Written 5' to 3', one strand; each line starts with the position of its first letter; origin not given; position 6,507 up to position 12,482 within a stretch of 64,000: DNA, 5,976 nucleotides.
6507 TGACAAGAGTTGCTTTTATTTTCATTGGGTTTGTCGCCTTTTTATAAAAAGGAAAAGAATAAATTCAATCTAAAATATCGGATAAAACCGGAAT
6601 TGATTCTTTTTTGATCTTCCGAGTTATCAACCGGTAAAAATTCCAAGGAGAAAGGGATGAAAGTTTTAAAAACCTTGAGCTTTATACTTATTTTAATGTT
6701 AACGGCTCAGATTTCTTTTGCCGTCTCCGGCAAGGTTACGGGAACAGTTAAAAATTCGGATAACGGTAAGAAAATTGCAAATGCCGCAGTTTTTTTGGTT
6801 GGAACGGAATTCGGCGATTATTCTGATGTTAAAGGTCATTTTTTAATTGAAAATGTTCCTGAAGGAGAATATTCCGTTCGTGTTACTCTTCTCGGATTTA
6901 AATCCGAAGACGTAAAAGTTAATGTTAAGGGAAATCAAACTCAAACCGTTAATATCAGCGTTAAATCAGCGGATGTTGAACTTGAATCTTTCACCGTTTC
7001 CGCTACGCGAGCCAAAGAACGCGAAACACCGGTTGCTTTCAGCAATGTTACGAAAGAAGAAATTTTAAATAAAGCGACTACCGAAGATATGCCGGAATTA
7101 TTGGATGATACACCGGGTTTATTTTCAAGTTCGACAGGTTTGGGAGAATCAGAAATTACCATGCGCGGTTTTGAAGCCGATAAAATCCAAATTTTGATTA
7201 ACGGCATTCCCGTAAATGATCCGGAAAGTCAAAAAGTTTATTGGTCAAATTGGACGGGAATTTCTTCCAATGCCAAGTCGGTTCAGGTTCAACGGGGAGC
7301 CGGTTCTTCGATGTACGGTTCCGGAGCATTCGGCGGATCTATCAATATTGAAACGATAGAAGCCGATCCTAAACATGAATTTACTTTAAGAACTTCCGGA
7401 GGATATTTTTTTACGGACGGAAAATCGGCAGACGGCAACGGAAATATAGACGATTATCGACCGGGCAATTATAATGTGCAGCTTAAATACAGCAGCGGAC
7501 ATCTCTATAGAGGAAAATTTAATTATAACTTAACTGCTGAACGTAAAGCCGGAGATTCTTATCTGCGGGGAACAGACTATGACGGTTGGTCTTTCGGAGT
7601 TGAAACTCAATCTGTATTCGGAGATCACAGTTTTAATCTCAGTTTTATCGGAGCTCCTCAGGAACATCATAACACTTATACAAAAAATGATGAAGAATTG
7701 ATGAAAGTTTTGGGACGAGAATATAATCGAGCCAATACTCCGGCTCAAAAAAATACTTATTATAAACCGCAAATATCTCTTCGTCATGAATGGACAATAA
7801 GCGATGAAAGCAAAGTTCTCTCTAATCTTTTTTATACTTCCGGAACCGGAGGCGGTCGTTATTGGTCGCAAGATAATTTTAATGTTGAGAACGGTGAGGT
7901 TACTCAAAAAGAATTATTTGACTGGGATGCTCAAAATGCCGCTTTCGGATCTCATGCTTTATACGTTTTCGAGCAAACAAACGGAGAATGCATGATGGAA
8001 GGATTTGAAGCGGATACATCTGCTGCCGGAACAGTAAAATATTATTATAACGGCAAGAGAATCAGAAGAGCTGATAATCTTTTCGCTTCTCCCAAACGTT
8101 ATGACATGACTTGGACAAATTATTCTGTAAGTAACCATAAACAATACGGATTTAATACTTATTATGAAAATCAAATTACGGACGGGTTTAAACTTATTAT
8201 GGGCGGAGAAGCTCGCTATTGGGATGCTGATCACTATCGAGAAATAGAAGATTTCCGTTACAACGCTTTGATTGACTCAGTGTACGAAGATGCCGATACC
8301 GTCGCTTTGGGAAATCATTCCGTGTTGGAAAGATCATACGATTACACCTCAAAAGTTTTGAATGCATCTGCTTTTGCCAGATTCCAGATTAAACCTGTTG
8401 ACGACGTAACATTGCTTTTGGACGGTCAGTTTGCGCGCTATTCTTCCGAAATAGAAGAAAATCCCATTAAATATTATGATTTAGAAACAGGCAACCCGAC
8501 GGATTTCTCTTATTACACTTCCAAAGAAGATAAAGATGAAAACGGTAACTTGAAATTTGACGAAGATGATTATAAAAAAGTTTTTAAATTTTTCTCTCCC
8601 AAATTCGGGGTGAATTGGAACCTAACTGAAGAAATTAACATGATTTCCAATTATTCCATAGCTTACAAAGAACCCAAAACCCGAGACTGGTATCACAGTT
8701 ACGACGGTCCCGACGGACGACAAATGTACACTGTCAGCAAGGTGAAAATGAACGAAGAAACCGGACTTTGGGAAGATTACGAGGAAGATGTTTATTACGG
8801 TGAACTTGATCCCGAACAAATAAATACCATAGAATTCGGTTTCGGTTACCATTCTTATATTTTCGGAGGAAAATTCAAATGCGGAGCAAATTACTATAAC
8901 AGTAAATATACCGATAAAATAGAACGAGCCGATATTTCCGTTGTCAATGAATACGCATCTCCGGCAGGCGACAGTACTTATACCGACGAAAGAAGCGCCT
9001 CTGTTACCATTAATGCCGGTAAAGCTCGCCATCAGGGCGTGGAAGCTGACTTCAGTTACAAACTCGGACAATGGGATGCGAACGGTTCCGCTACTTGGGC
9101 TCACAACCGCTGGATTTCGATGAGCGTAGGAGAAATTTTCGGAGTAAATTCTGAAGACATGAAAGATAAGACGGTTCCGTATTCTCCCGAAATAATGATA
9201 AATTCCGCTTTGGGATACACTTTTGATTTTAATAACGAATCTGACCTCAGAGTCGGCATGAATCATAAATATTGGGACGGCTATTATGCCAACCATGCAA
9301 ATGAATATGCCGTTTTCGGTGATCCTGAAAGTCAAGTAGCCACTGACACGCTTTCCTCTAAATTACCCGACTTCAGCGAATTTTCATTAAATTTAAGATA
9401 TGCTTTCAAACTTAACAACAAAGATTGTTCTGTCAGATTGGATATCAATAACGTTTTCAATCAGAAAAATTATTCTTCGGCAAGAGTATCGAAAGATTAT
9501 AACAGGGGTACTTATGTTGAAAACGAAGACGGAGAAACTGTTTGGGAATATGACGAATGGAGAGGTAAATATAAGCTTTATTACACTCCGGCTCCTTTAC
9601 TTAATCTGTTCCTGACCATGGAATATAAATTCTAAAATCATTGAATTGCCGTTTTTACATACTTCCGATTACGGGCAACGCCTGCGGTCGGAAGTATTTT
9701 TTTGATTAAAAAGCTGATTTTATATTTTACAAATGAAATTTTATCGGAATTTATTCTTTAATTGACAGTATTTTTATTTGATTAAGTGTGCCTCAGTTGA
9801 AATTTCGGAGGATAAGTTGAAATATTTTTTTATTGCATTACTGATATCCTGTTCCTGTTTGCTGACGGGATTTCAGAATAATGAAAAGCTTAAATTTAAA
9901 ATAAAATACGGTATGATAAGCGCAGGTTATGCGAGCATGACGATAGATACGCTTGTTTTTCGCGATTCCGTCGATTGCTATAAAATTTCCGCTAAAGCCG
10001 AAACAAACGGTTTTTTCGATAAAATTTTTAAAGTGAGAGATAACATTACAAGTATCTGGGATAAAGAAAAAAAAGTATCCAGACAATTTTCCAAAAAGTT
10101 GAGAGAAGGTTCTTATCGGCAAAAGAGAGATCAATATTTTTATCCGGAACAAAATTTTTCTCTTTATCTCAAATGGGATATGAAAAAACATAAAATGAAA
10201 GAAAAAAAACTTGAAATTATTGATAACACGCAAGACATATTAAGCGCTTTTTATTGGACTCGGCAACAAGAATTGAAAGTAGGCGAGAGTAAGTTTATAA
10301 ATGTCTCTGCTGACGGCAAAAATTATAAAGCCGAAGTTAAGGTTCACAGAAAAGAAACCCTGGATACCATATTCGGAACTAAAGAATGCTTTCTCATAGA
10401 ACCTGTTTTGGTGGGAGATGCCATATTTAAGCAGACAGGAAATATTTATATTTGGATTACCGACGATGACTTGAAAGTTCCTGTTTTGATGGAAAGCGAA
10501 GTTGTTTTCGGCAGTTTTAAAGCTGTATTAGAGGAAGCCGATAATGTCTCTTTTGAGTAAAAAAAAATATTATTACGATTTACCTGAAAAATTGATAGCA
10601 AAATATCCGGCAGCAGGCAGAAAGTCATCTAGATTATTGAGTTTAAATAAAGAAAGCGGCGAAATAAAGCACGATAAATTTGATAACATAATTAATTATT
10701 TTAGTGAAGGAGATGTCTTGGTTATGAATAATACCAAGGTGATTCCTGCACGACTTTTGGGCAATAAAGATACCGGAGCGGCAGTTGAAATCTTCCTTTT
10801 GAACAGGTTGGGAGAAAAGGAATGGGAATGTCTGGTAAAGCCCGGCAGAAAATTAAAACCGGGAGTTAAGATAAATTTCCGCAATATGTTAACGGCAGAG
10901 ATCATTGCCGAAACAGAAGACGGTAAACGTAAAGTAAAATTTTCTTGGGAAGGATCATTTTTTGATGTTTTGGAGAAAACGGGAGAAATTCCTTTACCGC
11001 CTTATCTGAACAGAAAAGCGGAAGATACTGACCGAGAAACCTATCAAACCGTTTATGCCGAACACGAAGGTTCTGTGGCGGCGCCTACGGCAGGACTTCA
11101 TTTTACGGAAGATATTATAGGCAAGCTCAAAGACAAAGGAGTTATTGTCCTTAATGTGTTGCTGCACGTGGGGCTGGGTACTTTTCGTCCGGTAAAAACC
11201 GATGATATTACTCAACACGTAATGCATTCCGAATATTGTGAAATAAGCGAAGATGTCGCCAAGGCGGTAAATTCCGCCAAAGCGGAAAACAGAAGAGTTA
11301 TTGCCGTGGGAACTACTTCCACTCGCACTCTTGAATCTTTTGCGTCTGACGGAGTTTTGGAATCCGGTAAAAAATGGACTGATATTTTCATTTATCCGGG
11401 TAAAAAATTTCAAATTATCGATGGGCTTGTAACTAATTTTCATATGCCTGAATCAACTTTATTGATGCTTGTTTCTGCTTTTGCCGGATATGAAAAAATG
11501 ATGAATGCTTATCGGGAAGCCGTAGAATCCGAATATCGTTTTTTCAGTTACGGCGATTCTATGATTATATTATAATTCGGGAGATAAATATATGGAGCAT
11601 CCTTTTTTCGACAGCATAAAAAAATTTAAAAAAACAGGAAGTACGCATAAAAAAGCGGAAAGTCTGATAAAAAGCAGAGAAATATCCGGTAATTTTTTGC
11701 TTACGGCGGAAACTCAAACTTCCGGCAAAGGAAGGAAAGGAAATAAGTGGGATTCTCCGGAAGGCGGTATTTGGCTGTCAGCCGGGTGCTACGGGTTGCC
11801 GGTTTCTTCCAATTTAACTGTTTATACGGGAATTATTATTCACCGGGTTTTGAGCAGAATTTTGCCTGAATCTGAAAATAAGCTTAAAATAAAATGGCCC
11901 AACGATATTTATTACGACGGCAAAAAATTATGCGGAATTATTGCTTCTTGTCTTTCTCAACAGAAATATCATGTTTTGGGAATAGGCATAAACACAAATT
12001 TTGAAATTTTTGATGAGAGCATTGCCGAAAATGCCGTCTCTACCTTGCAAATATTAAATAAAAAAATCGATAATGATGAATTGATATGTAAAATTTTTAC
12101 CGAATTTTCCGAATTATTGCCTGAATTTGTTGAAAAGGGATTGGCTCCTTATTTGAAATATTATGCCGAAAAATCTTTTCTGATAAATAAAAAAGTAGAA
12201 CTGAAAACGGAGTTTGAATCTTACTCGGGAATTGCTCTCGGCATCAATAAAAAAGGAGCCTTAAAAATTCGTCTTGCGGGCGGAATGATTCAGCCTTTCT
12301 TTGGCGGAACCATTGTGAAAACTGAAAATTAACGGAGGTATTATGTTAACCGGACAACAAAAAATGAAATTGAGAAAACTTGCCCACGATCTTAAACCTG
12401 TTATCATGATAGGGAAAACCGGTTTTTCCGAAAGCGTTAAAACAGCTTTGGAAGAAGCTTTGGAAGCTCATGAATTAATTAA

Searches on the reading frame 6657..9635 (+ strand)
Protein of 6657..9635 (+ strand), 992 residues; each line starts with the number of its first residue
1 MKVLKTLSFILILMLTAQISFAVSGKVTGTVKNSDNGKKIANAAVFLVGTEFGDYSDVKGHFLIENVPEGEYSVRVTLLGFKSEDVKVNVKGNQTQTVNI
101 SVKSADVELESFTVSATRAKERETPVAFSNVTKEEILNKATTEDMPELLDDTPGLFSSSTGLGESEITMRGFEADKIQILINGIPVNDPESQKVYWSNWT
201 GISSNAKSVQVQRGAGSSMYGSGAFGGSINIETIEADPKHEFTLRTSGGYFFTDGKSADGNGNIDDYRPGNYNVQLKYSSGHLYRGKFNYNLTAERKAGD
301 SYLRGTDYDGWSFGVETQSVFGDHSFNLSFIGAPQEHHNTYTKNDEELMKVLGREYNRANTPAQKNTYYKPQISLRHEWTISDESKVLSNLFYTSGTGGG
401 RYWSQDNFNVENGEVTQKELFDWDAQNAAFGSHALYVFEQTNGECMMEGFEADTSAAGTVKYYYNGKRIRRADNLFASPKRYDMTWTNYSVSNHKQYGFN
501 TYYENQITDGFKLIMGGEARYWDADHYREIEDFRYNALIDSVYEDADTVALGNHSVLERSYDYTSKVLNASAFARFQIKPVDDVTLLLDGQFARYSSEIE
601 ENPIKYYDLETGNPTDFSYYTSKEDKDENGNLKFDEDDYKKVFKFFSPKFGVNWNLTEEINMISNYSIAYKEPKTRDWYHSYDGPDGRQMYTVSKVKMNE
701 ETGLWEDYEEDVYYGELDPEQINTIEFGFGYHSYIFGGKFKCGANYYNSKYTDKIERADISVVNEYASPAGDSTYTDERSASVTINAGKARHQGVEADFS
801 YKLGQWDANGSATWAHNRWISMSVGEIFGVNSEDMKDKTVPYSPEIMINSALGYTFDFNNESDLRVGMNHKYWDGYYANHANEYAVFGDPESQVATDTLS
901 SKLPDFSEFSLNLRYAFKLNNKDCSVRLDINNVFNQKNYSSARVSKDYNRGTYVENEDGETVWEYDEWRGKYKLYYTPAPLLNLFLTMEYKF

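Call 23: search_protein_families(library=pfam, proteins=[window:6657-9635:+], max_evalue=0.0001)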
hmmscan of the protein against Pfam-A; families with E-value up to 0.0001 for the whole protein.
window:6657-9635:+ (992 aa): 5 families
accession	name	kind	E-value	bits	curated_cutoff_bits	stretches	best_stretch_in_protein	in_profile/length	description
PF00593.30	TonB_dep_Rec_b-barrel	-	4.8e-23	83.2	27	1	449-933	66-436/436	TonB dependent receptor-like, beta-barrel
PF07715.20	Plug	-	3.8e-20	72.8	23.9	1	121-227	2-106/107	TonB-dependent Receptor Plug Domain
PF13715.12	CarbopepD_reg_2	-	7.5e-19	68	32.2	1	27-114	1-88/88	CarboxypepD_reg-like domain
PF13620.12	CarboxypepD_reg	-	2.6e-14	53.7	32.3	1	27-102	2-81/82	Carboxypeptidase regulatory-like domain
PF09430.16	EMC7_beta-sandw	-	8.2e-06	26.5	26.6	1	38-149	5-115/122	ER membrane protein complex subunit 7, beta-sandwich domain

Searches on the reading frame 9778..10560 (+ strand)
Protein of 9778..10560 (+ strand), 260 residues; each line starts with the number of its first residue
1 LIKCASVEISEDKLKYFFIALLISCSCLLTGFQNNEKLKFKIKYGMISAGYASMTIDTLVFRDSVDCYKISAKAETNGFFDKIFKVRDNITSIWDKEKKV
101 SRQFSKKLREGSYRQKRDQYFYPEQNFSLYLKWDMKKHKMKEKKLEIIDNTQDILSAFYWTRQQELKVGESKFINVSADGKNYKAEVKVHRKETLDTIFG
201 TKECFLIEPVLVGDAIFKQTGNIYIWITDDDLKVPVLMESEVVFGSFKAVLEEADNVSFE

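Call 23: search_protein_families(library=pfam, proteins=[window:9778-10560:+], max_evalue=0.0001)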
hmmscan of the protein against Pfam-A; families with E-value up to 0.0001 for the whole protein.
window:9778-10560:+ (260 aa): 1 family
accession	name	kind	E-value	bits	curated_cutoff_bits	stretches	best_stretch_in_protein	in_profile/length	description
PF11306.15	DUF3108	-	4.4e-41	141.5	26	1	39-251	1-208/209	Protein of unknown function (DUF3108)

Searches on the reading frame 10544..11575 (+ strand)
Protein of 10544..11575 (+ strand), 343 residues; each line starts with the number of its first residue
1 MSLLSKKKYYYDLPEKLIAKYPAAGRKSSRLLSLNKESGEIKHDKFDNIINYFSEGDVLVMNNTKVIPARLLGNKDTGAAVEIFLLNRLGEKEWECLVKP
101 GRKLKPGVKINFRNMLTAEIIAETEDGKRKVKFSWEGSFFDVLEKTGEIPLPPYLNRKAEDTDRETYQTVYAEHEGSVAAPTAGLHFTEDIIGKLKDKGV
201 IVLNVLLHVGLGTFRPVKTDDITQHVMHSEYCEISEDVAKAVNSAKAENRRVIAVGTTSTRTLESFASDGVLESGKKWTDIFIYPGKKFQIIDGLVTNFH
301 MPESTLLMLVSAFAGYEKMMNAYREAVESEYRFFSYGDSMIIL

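Call 23: search_protein_families(library=pfam, proteins=[window:10544-11575:+], max_evalue=0.0001)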
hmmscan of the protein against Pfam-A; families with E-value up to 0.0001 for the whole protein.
window:10544-11575:+ (343 aa): 1 family
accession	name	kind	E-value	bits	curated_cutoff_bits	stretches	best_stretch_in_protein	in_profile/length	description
PF02547.20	Queuosine_synth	-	6e-140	466.4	25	1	7-342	2-322/322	Queuosine biosynthesis protein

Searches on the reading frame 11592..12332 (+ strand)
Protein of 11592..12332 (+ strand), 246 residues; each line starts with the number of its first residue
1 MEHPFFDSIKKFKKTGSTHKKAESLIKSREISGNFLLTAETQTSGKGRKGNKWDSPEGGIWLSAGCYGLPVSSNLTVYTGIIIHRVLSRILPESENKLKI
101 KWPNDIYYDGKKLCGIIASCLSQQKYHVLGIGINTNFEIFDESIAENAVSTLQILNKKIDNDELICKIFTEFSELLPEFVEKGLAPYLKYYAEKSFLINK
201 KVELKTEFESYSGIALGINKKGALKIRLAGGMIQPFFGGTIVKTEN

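Call 23: search_protein_families(library=pfam, proteins=[window:11592-12332:+], max_evalue=0.0001)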
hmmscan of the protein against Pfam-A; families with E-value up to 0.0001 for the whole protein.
window:11592-12332:+ (246 aa): 2 families
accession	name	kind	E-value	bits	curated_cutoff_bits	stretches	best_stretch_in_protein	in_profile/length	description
PF03099.24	BPL_LplA_LipB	-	1.6e-15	57.6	21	1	16-136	6-133/133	Biotin/lipoate A/B protein ligase family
PF02237.23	BPL_C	-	4.8e-06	26.8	21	1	198-242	2-46/48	Biotin protein ligase C terminal domain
